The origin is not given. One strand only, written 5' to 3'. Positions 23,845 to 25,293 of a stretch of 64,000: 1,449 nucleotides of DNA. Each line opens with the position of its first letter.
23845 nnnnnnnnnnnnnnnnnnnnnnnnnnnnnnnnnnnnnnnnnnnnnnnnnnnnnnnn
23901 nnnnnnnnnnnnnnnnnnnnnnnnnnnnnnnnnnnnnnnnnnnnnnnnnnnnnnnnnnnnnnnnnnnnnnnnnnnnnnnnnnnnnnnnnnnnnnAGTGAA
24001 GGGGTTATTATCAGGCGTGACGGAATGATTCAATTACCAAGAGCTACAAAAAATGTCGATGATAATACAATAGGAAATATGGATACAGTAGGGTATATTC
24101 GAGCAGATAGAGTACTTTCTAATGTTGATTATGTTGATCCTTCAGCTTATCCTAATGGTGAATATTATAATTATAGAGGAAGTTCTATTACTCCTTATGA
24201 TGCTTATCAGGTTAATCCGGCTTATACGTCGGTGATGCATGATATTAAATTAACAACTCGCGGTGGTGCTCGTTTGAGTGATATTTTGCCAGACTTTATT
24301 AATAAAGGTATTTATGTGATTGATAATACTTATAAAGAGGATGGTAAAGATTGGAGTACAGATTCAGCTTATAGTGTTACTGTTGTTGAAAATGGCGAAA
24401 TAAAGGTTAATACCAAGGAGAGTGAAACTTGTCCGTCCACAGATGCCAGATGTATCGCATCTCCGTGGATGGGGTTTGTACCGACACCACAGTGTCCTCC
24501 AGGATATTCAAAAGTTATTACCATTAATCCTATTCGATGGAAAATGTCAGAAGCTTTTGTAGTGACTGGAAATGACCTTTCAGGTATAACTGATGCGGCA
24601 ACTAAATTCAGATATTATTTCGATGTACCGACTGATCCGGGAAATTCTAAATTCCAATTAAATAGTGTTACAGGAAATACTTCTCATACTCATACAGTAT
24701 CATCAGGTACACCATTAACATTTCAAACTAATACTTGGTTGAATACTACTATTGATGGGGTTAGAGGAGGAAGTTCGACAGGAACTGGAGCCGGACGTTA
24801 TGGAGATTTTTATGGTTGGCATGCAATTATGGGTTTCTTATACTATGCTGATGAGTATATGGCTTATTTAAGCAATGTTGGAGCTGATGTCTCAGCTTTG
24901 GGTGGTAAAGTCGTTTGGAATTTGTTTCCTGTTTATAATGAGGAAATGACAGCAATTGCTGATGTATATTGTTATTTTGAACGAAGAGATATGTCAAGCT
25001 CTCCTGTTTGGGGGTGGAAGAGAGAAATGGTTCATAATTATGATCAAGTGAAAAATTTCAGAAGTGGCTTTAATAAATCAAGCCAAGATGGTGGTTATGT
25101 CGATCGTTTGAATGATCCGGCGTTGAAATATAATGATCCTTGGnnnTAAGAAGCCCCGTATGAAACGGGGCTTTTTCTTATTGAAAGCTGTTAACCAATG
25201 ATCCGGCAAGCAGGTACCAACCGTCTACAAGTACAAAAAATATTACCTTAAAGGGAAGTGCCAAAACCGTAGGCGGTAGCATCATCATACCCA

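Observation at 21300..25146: Giant (about 1047-aa) prepilin/TadE-like protein and a membrane-anchored partner wedged between fliL and fliP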

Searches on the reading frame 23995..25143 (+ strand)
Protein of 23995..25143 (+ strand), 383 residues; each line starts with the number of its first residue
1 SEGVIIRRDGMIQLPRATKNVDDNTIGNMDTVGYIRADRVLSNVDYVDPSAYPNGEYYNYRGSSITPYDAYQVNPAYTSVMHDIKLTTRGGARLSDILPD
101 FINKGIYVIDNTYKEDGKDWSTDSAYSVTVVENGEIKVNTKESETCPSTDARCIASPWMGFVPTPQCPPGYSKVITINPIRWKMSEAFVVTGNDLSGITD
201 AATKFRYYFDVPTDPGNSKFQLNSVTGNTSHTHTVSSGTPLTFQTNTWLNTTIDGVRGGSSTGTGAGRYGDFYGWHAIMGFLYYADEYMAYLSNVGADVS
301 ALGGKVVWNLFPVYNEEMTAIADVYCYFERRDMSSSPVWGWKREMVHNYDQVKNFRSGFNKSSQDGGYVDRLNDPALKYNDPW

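Call 58: search_protein_families(library=pfam, alignment_id=A4, max_evalue=1)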
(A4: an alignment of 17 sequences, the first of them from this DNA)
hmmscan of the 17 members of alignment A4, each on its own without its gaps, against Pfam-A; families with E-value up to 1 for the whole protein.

A. member 1, seq(383 aa): 0 families

B. families by the number of members that match (of 17 scanned): 3 families
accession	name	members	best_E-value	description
PF15537.11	Ntox43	1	0.025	Bacterial toxin 43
PF12450.13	vWF_A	1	0.1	von Willebrand factor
PF25630.1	Phycodna_minor_capsid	1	0.24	Phycodnaviridae minor capsid protein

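Call 59: search_solved_structures(query=A4, max_evalue=10, show_alignments=2)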
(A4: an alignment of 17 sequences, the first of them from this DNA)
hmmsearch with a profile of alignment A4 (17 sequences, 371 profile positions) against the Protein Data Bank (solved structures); distinct sequences matched with E-value up to 10: 0.
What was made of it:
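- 24013..25143 (+): Conserved C-terminal head domain (aa 671-1047) with four invariant Cys and an invariant terminal Trp; the presumed binding module. There is no Pfam or PDB sequence relative (calls 58, 59).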

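Call 71: search_protein_representatives(alignment_id=A4)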
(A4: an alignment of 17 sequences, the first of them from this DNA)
Query: 17 sequences, 371 profile positions. Proteins with E-value up to 0.001 (for the whole library): 410; up to 1e-10: 343; up to 1e-30: 216. The best 150 are listed.
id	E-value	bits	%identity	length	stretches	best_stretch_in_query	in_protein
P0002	1.5e-162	557.4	-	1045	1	2-371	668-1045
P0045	8.1e-160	548.4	-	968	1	2-371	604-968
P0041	1.9e-158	543.8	-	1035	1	2-371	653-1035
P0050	1.6e-157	540.8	-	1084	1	2-371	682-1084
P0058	3.0e-157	539.9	-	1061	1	2-371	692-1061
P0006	2.7e-156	536.8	-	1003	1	2-371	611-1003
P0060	5.1e-155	532.6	-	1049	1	2-371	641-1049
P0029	5.0e-154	529.3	-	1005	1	2-371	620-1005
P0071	4.3e-153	526.2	-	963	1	2-371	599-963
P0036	1.1e-149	515.0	-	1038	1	2-371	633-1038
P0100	7.5e-149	512.3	-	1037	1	2-371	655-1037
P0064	6.9e-146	502.5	-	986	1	2-371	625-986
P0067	1.0e-143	495.3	-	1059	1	2-371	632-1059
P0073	8.2e-141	485.8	-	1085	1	2-371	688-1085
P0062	5.6e-140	483.1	-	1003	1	2-371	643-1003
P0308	4.7e-71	256.3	-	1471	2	6-181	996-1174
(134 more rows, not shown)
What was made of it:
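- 24013..25143 (+): Among the best 150 matches in 1.84 billion representatives, the domain sits at the C-terminus of 874-1471-aa proteins or in shorter records that look like fragments (call 71).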
